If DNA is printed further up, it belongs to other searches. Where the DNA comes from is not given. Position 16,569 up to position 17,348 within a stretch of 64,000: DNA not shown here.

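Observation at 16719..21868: Group 3b hydrogenase with fused beta-gamma subunit, translationally coupled to a standalone cNMP-binding protein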

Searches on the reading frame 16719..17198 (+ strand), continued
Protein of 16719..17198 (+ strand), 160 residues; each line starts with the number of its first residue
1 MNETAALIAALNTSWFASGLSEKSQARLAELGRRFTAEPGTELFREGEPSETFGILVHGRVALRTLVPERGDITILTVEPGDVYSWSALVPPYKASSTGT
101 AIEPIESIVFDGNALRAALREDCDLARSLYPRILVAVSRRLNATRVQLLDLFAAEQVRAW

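Call 63: find_homologous_proteins(query=A4, max_evalue=0.00001)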
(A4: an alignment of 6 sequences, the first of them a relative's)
Query A4 (6 sequences) (152 aa, profile of the alignment): 5576 proteins with E <= 0.00001 among 8000 candidates; the best 120 are listed.
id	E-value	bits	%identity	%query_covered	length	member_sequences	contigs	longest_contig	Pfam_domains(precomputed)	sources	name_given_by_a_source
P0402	4.0e-69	249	-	-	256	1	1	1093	PF00027.36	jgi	jgi:CRP-like cAMP-binding protein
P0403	3.8e-66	240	100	100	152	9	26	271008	PF00027.36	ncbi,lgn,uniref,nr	ncbi:Crp/Fnr family transcriptional regulator (plasmid) [Paraburkholderia phytofirmans OLGA172]|unir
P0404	1.1e-65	238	89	100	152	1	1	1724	PF00027.36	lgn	-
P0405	2.5e-65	237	88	100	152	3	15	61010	PF00027.36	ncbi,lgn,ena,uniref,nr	ncbi:cyclic nucleotide-binding domain-containing protein [Trinickia soli]|uniref:cyclic nucleotide-b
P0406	4.2e-65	236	70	99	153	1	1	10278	PF00027.36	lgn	-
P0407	4.8e-65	236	95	100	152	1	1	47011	PF00027.36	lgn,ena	-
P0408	6.8e-65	236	91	100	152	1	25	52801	PF00027.36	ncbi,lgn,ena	ncbi:MAG TPA: cyclic nucleotide-binding domain-containing protein [Trinickia sp.]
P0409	9.3e-65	235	69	99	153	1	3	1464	PF00027.36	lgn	-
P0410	1.1e-64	235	68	99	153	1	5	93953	PF00027.36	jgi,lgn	-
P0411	1.1e-64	235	89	100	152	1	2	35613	PF00027.36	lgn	-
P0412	1.3e-64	235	68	99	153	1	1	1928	PF00027.36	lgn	-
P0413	1.3e-64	235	69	99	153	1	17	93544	PF00027.36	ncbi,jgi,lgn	-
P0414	1.4e-64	235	69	99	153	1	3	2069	PF00027.36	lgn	-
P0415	1.4e-64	235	67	99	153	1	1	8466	PF00027.36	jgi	jgi:CRP/FNR family cyclic AMP-dependent transcriptional regulator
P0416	2.1e-64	234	91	100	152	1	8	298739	PF00027.36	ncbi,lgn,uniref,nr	ncbi:cyclic nucleotide-binding domain-containing protein [Pandoraea communis]|uniref:Crp/Fnr family 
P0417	2.8e-64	234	88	100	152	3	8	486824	PF00027.36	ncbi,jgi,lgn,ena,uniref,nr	ncbi:MAG TPA: cyclic nucleotide-binding domain-containing protein [Trinickia sp.]|jgi:CRP-like cAMP-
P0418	7.5e-64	232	69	99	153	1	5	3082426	PF00027.36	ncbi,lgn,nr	ncbi:MAG: cyclic nucleotide-binding domain-containing protein [Blastocatellia bacterium]|nr:cyclic n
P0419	8.5e-64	232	91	100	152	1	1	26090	PF00027.36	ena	-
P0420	8.5e-64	232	70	99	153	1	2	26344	PF00027.36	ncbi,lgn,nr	ncbi:MAG TPA: cyclic nucleotide-binding domain-containing protein [Blastocatellia bacterium]|nr:cycl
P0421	2.6e-63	230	60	100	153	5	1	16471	PF00027.36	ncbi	-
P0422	2.6e-63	230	91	99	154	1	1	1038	PF00027.36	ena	-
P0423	3.2e-63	230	66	99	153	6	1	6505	PF00027.36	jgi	jgi:CRP-like cAMP-binding protein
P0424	3.3e-63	230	68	99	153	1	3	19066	PF00027.36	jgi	jgi:CRP-like cAMP-binding protein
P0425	6.6e-63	229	67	99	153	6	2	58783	PF00027.36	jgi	jgi:CRP-like cAMP-binding protein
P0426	6.9e-63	229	65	100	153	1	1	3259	PF00027.36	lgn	-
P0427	9.7e-63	229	67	99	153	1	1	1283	PF00027.36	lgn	-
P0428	1.1e-62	228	65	99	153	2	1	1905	PF00027.36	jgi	jgi:CRP-like cAMP-binding protein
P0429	1.3e-62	228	67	99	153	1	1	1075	PF00027.36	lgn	-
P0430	1.3e-62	228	62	100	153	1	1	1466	PF00027.36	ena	-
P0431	1.4e-62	228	68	99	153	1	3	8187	PF00027.36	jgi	jgi:CRP-like cAMP-binding protein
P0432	1.8e-62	228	65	100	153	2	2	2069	PF00027.36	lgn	-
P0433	2.7e-62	227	86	100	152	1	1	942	PF00027.36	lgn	-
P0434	2.8e-62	227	65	100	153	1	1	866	PF00027.36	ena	-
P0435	2.9e-62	227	57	100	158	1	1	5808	PF00027.36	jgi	-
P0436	3.2e-62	227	63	100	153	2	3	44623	PF00027.36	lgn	-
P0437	3.3e-62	227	61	99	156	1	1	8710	PF00027.36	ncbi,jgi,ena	-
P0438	3.3e-62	227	68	100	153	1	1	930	PF00027.36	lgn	-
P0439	3.4e-62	227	64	100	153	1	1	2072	PF00027.36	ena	-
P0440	3.4e-62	227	62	99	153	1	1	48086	PF00027.36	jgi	-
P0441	3.5e-62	227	66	98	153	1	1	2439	PF00027.36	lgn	-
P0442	4.1e-62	227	60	99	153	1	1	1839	PF00027.36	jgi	jgi:CRP/FNR family cyclic AMP-dependent transcriptional regulator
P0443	4.3e-62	226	66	100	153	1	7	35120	PF00027.36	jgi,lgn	jgi:CRP-like cAMP-binding protein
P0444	4.4e-62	226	63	99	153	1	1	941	PF00027.36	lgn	-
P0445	4.6e-62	226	64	99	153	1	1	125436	PF00027.36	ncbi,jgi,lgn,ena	-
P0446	4.7e-62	226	64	100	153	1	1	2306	PF00027.36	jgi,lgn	jgi:CRP-like cAMP-binding protein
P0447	5.6e-62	226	62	99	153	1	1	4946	PF00027.36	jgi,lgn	jgi:CRP-like cAMP-binding protein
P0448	6.2e-62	226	63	99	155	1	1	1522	PF00027.36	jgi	jgi:CRP-like cAMP-binding protein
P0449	6.4e-62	226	63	99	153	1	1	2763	PF00027.36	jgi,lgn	jgi:CRP-like cAMP-binding protein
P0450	6.9e-62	226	66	99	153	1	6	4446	PF00027.36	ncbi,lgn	-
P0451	7.8e-62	226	63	99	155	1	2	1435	PF00027.36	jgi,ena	jgi:CRP-like cAMP-binding protein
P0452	8.0e-62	226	63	100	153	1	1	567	PF00027.36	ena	-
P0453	8.2e-62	226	84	100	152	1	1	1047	PF00027.36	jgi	jgi:CRP/FNR family cyclic AMP-dependent transcriptional regulator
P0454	1.0e-61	225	68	100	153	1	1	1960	PF00027.36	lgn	-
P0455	1.0e-61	225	65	99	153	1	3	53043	PF00027.36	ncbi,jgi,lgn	jgi:CRP-like cAMP-binding protein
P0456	1.1e-61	225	64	100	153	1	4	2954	PF00027.36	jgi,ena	-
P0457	1.1e-61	225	64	99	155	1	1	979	PF00027.36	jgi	jgi:CRP-like cAMP-binding protein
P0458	1.1e-61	225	64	99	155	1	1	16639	PF00027.36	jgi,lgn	jgi:CRP-like cAMP-binding protein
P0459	1.1e-61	225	64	99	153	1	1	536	PF00027.36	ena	-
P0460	1.1e-61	225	64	99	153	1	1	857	PF00027.36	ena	-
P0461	1.2e-61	225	63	100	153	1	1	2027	PF00027.36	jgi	-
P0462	1.2e-61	225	85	100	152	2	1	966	PF00027.36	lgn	-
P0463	1.2e-61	225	64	99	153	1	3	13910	PF00027.36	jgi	jgi:CRP-like cAMP-binding protein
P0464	1.3e-61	225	63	99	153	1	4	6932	PF00027.36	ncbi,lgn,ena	ncbi:MAG: cyclic nucleotide-binding domain-containing protein [Bacteroidota bacterium]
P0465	1.5e-61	225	82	100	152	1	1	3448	PF00027.36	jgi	-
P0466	1.5e-61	225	67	99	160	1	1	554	PF00027.36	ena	-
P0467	1.6e-61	225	62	99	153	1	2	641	PF00027.36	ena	-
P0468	1.7e-61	225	64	99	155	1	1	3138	PF00027.36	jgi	jgi:CRP/FNR family cyclic AMP-dependent transcriptional regulator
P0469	1.7e-61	225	63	99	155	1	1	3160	PF00027.36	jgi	jgi:CRP-like cAMP-binding protein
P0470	2.0e-61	224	64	99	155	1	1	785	PF00027.36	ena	-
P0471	2.1e-61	224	60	99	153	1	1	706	PF00027.36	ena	-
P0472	2.2e-61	224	63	99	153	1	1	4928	PF00027.36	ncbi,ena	-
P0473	2.2e-61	224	63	99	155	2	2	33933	PF00027.36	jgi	jgi:CRP-like cAMP-binding protein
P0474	2.2e-61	224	63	99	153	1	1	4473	PF00027.36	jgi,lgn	jgi:CRP-like cAMP-binding protein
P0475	2.6e-61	224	81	100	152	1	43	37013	PF00027.36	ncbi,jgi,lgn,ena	ncbi:MAG: cyclic nucleotide-binding domain-containing protein [Steroidobacteraceae bacterium]|jgi:CR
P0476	2.8e-61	224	63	99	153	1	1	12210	PF00027.36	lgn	-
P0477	2.8e-61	224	63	99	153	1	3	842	PF00027.36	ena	-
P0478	2.9e-61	224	64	99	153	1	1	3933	PF00027.36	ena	-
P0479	3.1e-61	224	64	99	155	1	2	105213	PF00027.36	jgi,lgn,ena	-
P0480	3.1e-61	224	67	99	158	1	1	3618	PF00027.36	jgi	-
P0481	3.1e-61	224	63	100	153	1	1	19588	PF00027.36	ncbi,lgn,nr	ncbi:MAG: cyclic nucleotide-binding domain-containing protein [Acidobacteria bacterium]|nr:MAG: cycl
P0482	3.4e-61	224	64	100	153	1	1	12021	PF00027.36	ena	-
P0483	3.4e-61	224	61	100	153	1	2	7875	PF00027.36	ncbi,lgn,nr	ncbi:MAG: cyclic nucleotide-binding domain-containing protein [Acidobacteriota bacterium]|nr:cyclic 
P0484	3.6e-61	223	58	99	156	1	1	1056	PF00027.36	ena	-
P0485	4.3e-61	223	63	99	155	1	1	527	PF00027.36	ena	-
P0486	5.3e-61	223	63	99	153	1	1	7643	PF00027.36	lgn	-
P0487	5.3e-61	223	85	100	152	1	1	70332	PF00027.36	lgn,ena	-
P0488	5.6e-61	223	65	99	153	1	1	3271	PF00027.36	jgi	-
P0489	6.1e-61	223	65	99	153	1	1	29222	PF00027.36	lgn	-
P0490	6.2e-61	223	63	99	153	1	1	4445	PF00027.36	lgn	-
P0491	7.0e-61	223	62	99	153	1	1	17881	PF00027.36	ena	-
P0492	7.0e-61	223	63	99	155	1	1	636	PF00027.36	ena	-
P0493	7.7e-61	222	64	100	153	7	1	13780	PF00027.36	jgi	jgi:CRP/FNR family transcriptional regulator, cyclic AMP receptor protein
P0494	8.5e-61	222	66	94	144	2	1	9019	PF00027.36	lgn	-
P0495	8.7e-61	222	61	100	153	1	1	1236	PF00027.36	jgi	-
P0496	9.1e-61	222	84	100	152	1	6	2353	PF00027.36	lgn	-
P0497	9.7e-61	222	62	99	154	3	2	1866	PF00027.36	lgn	-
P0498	9.7e-61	222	64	100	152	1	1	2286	PF00027.36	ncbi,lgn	-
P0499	9.8e-61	222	64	100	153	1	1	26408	PF00027.36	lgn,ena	-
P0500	9.8e-61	222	63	99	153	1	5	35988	PF00027.36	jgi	-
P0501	1.0e-60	222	61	99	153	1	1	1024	PF00027.36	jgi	jgi:CRP-like cAMP-binding protein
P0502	1.0e-60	222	63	99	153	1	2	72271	PF00027.36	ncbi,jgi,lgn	-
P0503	1.1e-60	222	80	100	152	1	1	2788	PF00027.36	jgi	-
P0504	1.2e-60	222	63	100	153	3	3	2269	PF00027.36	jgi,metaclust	metaclust:\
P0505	1.2e-60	222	62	100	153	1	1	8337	PF00027.36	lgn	-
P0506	1.2e-60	222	59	99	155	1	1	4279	PF00027.36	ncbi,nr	ncbi:MAG: cyclic nucleotide-binding domain-containing protein [Armatimonadetes bacterium]|nr:cyclic 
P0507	1.2e-60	222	66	100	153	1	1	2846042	PF00027.36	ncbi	-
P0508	1.2e-60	222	83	100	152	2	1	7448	PF00027.36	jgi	jgi:CRP/FNR family cyclic AMP-dependent transcriptional regulator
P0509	1.3e-60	222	63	100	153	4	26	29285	PF00027.36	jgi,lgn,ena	jgi:CRP-like cAMP-binding protein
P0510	1.3e-60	222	63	100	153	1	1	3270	PF00027.36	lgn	-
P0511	1.3e-60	222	60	100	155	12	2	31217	PF00027.36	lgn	-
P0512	1.3e-60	222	59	99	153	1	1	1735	PF00027.36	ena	-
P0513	1.3e-60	222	64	99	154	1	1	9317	PF00027.36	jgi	jgi:CRP-like cAMP-binding protein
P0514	1.3e-60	222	63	100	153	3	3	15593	PF00027.36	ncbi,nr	ncbi:cyclic nucleotide-binding domain-containing protein [bacterium]|nr:cyclic nucleotide-binding do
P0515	1.4e-60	222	59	99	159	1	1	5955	PF00027.36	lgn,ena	-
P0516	1.4e-60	222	80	100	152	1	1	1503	PF00027.36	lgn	-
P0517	1.4e-60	222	64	99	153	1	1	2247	PF00027.36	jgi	jgi:CRP/FNR family transcriptional regulator, cyclic AMP receptor protein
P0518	1.4e-60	222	64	99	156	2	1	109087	PF00027.36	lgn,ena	-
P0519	1.5e-60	222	57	99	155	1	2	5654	PF00027.36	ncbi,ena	-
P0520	1.6e-60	221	63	100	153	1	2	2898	PF00027.36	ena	-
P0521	1.6e-60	221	80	99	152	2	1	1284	PF00027.36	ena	-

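Call 64: find_encoding_contigs(protein=P0418, flank=5000, max_places=1)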
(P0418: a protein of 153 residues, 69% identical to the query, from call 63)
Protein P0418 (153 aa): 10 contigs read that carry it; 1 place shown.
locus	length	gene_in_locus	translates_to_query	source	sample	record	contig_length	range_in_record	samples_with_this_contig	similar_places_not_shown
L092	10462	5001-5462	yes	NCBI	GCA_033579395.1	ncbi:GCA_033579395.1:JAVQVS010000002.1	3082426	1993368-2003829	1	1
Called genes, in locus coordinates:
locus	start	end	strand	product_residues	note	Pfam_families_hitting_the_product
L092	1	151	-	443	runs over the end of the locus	PF02985:HEAT (faint), PF13646:HEAT_2, PF13513:HEAT_EZ (faint), PF03130:HEAT_PBS (weak), PF13646:HEAT_2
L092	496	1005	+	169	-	PF01327:Pep_deformylase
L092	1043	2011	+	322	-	PF00551:Formyl_trans_N, PF02911:Formyl_trans_C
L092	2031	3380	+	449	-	PF01029:NusB, PF22458:RsmF-B_ferredox, PF01189:Methyltr_RsmB-F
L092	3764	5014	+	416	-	PF12838:Fer4_7 (faint), PF13183:Fer4_8 (faint), PF13534:Fer4_17 (faint), PF13746:Fer4_18 (faint), PF13484:Fer4_16 (faint), PF13237:Fer4_10 (faint), PF17179:Fer4_22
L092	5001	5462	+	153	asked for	PF00027:cNMP_binding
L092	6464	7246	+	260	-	PF01058:Oxidored_q6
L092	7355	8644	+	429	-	PF00374:NiFeSe_Hases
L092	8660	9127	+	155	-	PF17761:DUF1016_N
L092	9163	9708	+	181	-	PF01750:HycI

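Call 65: find_encoding_contigs(protein=P0464, flank=5000, max_places=1)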
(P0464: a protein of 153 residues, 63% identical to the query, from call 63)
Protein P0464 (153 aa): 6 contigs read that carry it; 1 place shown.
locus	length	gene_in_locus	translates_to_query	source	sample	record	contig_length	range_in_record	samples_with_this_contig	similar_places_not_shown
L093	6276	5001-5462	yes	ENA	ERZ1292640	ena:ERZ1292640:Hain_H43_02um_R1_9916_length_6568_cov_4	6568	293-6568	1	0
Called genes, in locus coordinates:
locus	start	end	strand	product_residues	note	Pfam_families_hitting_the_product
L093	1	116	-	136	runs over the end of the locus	?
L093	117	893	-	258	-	PF14125:DUF4292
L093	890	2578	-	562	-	PF25060:ARM_TT21_2nd (faint), PF24575:TPR_Slam (faint), PF25063:ARM_TT21_C (faint), PF09976:TPR_21 (faint), PF14559:TPR_19, PF00515:TPR_1 (weak), PF13424:TPR_12, PF13429:TPR_15 (weak), +17 more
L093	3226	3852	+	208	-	PF02915:Rubrerythrin, PF21349:RUBY_RBDX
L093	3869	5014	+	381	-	PF12838:Fer4_7 (faint), PF13746:Fer4_18 (faint), PF13534:Fer4_17 (faint), PF25160:LdpA_Fe-S-bd (faint), PF12797:Fer4_2 (faint), PF13183:Fer4_8 (faint), PF13237:Fer4_10 (faint), PF17179:Fer4_22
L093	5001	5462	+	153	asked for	PF00027:cNMP_binding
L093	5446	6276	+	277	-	?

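Call 66: find_encoding_contigs(protein=P0506, flank=5000, max_places=1)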
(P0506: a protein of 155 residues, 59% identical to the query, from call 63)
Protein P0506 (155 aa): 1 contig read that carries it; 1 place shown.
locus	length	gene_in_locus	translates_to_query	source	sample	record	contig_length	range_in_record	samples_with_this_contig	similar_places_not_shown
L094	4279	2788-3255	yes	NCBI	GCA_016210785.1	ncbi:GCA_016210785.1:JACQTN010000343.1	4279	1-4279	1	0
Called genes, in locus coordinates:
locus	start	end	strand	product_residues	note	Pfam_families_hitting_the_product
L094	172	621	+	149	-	PF00581:Rhodanese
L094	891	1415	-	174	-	PF07452:CHRD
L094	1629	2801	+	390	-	PF12838:Fer4_7 (faint), PF13534:Fer4_17 (faint), PF13187:Fer4_9 (faint), PF13746:Fer4_18 (faint), PF12797:Fer4_2 (faint), PF13183:Fer4_8 (weak), PF13237:Fer4_10 (faint), PF17179:Fer4_22, +1 more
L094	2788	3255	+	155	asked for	PF00027:cNMP_binding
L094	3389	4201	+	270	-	PF00175:NAD_binding_1, PF10418:DHODB_Fe-S_bind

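Call 70: search_protein_families(library=pfam, proteins=[L038:5680-6561:+, L038:8001-8480:+, L038:8664-10070:+, L038:10083-11495:+, L038:11495-11992:+], max_evalue=0.001)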
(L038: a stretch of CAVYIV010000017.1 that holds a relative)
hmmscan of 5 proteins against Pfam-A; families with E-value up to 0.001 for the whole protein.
L038:5680-6561:+ (294 aa): 1 family
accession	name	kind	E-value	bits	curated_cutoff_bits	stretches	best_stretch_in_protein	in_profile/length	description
PF01522.26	Polysacc_deac_1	-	6.3e-24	84.7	23.1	1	72-194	3-123/124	Polysaccharide deacetylase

L038:8001-8480:+ (160 aa): 1 family
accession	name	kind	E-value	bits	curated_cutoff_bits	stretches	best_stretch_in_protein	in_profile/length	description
PF00027.35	cNMP_binding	-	1.2e-07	32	27.5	1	37-121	4-88/89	Cyclic nucleotide-binding domain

L038:8664-10070:+ (469 aa): 6 families
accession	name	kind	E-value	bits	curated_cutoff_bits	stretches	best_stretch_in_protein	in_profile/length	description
PF02353.26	CMAS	-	8.6e-84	281.5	27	1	159-441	2-273/273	Mycolic acid cyclopropane synthetase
PF13649.12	Methyltransf_25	-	1.4e-12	48.6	27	1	230-325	2-97/97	Methyltransferase domain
PF13489.12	Methyltransf_23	-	8.5e-10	39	27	1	210-336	6-123/164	Methyltransferase domain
PF08242.18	Methyltransf_12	-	1.3e-09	39.1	30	1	230-327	1-98/98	Methyltransferase domain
PF08241.18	Methyltransf_11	-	5.7e-09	36.9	21.2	1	230-328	1-94/95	Methyltransferase domain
PF07021.18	MetW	-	0.00036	20.7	21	1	223-263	11-51/193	Methionine biosynthesis protein MetW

L038:10083-11495:+ (471 aa): 2 families
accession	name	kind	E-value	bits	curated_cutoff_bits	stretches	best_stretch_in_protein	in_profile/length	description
PF01546.33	Peptidase_M20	-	1.5e-28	100.6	24.6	1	95-393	1-205/206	Peptidase family M20/M25/M40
PF07687.19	M20_dimer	-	6e-22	78.1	21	1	198-295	2-102/107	Peptidase dimerisation domain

L038:11495-11992:+ (166 aa): 2 families
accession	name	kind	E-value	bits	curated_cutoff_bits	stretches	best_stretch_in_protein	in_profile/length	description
PF12867.12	DinB_2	-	6e-19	69.2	24.8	1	8-138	1-128/128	DinB superfamily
PF04978.18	MST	-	2.2e-10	41.6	27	1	5-145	2-147/149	Mycothiol-S-transferase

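Call 87: find_encoding_contigs(protein=P0001, flank=3000, max_places=2)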
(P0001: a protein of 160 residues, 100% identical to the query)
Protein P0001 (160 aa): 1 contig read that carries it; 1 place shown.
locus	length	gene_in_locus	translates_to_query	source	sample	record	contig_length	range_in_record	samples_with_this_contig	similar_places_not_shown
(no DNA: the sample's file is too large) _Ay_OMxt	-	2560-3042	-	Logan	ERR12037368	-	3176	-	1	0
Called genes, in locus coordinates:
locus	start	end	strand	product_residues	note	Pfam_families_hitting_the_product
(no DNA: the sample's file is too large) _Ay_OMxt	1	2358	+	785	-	?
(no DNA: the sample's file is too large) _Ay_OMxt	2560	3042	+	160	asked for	PF00027:cNMP_binding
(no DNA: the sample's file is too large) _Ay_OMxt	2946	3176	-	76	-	?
